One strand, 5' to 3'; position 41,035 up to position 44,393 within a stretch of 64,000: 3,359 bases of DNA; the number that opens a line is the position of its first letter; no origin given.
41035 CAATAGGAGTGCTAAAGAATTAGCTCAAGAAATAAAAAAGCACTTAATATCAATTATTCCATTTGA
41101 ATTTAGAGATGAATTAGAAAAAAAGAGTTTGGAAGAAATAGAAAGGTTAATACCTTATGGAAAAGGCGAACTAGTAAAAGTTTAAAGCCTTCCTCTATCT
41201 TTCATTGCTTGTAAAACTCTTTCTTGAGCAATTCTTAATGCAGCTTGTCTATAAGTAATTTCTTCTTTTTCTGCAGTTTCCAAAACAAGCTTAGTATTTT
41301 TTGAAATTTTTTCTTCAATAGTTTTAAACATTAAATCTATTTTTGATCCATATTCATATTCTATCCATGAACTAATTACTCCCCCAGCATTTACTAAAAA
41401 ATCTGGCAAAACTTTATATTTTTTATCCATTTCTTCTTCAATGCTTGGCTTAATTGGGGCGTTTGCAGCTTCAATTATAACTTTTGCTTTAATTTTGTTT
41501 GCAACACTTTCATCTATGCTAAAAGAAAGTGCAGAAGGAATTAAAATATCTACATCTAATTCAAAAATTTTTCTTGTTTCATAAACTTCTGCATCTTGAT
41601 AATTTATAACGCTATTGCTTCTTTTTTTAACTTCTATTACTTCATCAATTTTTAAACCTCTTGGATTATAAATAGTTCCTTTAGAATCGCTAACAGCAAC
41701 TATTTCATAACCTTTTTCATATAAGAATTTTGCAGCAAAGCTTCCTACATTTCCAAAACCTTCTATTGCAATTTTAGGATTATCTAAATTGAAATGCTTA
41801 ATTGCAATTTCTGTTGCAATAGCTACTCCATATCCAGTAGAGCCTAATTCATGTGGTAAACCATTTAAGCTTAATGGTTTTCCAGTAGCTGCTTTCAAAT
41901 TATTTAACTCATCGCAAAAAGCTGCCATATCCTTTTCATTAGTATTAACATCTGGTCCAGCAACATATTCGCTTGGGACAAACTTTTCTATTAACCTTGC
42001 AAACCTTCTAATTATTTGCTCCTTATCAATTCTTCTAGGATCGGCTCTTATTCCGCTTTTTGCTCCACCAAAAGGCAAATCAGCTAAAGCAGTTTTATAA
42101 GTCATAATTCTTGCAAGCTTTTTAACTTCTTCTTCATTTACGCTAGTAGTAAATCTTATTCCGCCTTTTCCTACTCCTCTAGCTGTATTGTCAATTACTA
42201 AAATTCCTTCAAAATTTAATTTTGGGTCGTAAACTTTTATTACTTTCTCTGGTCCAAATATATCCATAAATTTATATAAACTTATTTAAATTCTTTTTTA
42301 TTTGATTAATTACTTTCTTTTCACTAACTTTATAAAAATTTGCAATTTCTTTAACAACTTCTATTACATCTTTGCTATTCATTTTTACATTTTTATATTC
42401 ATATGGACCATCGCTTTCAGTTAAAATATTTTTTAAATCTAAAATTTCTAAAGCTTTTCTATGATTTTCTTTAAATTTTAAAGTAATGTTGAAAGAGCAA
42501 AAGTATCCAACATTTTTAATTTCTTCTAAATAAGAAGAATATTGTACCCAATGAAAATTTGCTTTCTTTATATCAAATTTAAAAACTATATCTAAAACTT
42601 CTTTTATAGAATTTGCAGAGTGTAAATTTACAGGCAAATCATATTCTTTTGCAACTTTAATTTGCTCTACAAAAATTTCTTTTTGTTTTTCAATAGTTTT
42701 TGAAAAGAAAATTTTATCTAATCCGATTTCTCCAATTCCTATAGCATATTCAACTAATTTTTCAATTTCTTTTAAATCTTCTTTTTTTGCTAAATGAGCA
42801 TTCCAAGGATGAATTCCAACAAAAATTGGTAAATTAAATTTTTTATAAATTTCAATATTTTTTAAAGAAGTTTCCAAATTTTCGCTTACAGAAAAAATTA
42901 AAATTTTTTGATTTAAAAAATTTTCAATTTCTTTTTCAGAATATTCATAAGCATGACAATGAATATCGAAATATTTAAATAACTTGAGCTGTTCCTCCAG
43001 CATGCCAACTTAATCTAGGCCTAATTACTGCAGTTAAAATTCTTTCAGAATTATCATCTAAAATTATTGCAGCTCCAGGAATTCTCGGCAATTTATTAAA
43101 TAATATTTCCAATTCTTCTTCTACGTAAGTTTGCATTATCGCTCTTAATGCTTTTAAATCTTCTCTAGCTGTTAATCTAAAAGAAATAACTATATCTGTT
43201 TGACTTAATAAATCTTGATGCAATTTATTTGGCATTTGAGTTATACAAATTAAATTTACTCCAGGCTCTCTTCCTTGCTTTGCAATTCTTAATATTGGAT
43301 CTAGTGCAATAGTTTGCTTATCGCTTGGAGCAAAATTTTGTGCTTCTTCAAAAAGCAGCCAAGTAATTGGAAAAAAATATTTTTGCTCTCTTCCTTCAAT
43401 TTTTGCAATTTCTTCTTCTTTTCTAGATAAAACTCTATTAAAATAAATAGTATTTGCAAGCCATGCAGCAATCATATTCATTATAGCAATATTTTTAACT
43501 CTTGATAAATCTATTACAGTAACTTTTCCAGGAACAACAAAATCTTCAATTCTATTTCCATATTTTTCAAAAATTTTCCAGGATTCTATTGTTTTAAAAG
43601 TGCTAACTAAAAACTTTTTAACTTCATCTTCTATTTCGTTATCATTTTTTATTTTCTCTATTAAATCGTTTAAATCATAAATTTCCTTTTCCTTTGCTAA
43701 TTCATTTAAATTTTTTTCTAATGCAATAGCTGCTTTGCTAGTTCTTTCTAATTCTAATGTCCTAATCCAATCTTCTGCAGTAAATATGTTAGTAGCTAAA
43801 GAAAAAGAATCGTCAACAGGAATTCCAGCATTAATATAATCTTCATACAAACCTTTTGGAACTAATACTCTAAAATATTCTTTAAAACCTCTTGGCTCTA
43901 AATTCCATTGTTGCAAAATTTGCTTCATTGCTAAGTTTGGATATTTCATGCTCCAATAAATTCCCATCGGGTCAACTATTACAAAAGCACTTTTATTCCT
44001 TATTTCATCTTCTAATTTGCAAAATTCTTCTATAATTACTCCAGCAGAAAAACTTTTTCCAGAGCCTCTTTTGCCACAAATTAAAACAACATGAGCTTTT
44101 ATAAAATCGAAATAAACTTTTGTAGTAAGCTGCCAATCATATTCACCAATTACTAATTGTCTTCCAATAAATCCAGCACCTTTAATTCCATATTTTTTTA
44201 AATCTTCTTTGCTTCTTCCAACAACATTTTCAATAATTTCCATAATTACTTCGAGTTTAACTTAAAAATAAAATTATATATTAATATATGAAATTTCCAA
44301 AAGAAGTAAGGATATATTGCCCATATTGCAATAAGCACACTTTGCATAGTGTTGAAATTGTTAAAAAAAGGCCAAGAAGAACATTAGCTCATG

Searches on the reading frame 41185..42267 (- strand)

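Call 101: search_protein_families(library=ncbifam, proteins=[window:41185-42267:-], max_evalue=0.001)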
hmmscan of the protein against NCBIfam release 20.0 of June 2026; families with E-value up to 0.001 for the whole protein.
window:41185-42267:- (361 aa): 10 families
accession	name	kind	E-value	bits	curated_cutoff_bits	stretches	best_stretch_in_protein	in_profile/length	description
NF040817.1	GdhA_Arch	equivalog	2.7e-78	264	750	1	19-360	54-416/419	glutamate dehydrogenase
NF041398.1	GluDhGdhB_Halo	equivalog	3.4e-68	230.4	620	1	19-359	51-407/410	glutamate dehydrogenase GdhB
NF035922.1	Trp_DH_ScyB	equivalog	4.7e-39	134.3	600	1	4-356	9-344/346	tryptophan dehydrogenase ScyB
NF006929.0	PRK09414.1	equivalog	4.9e-38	131.2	536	1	24-359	82-443/445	NADP-specific glutamate dehydrogenase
NF010633.0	PRK14030.1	subfamily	8.1e-29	101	743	1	23-315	77-391/445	glutamate dehydrogenase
NF010634.0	PRK14031.1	equivalog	7.3e-26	90.6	822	1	21-323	75-400/444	NADP-specific glutamate dehydrogenase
NF004912.0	PRK06270.1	equivalog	2.7e-07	30.3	373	1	165-245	5-97/343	homoserine dehydrogenase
NF006235.0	PRK08374.1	equivalog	1.2e-06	27.9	451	1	165-246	4-99/336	homoserine dehydrogenase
NF047886.1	AmOxnSyBioU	equivalog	1.3e-06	27.8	600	1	167-232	2-68/323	(S)-8-amino-7-oxononanoate synthase BioU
NF005002.0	PRK06392.1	equivalog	2.6e-05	23.3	296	1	185-243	33-89/329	homoserine dehydrogenase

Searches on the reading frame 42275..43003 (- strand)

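Call 101: search_protein_families(library=ncbifam, proteins=[window:42275-43003:-], max_evalue=0.001)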
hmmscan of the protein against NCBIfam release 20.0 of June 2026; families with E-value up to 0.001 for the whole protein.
window:42275-43003:- (243 aa): 5 families
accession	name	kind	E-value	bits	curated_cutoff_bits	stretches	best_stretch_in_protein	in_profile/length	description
TIGR00010.1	TIGR00010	subfamily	1.5e-36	126.1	206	1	11-242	1-250/253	YchF/TatD family DNA exonuclease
NF041926.1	QatD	equivalog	5.9e-29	100.9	230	1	13-241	1-238/239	Qat anti-phage system TatD family nuclease QatD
NF008075.0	PRK10812.1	equivalog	6.1e-14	51.9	438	1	53-235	55-242/265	metal-dependent hydrolase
NF008522.0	PRK11449.1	equivalog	4.5e-09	35.8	481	1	62-200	63-209/259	metal-dependent hydrolase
NF007745.0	PRK10425.1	equivalog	4e-08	32.8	395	1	43-140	39-139/260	3'-5' ssDNA/RNA exonuclease TatD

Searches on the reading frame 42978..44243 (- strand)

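Call 98: search_protein_families(library=pfam, proteins=[window:42978-44243:-], max_evalue=0.00001)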
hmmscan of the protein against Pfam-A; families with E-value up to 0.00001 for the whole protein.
window:42978-44243:- (422 aa): 1 family
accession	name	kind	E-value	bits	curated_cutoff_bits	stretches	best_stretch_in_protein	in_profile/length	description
PF01935.23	DUF87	-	1.3e-13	52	23.2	1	42-253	13-208/220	Helicase HerA, central domain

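Call 101: search_protein_families(library=ncbifam, proteins=[window:42978-44243:-], max_evalue=0.001)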
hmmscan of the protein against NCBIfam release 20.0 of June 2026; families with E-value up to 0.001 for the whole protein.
window:42978-44243:- (422 aa): 5 families
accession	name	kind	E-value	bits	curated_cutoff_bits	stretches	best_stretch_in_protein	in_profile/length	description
NF040819.1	helicase_HerA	equivalog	2e-15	56.3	970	1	174-364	266-474/561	DNA double-strand break repair helicase HerA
NF040937.1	HerA_Thermprot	equivalog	7.6e-13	47.7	800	1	39-364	130-421/487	DNA double-strand break repair helicase HerA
NF042944.1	HerA_antiphage_2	equivalog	1.4e-12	47.2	850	1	190-388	331-522/576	anti-phage-associated helicase HerA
NF042943.1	HerA_antiphage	equivalog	2.3e-08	33.1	800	1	294-379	435-524/566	anti-phage-associated helicase HerA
NF033849.1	ser_rich_anae_1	subfamily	6.1e-06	23.9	650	1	172-365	910-1098/1163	serine-rich protein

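Call 108: search_protein_families(library=padloc, proteins=[window:42978-44243:-], max_evalue=0.01)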
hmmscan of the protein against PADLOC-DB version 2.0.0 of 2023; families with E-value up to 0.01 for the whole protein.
window:42978-44243:- (422 aa): 14 families
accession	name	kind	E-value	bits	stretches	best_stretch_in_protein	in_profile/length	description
PDLC04105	HerA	-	4.6e-25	86.2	2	163-396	306-524/576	-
PDLC04140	mad8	-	1.5e-21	75.3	1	39-380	16-276/314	mads_8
PDLC04102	HerA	-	1.3e-16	58.1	2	205-394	441-606/654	-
PDLC04106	HerA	-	1.5e-16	58.1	2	239-371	469-595/667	-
PDLC02188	HerA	-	6.2e-13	46.4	1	203-395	342-530/578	-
PDLC04103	HerA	-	4.5e-12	43.1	2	307-364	459-516/579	-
PDLC04104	HerA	-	1.4e-11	41.8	1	203-397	143-326/379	-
PDLC01055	HerA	-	1.8e-10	38.2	1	278-356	414-482/532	Type III coevolved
PDLC02185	HerA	-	5.4e-10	36.6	1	294-387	447-543/585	-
PDLC04098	HerA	-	1.7e-09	34.8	1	237-395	482-634/686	-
PDLC04100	HerA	-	3e-09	34.1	1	295-378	442-529/580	-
PDLC04097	HerA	-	1.8e-06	24.9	1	164-373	363-561/618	-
PDLC04099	HerA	-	0.00068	17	1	28-79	145-198/214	-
PDLC04101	HerA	-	0.0017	15.2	0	28-100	144-213/400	-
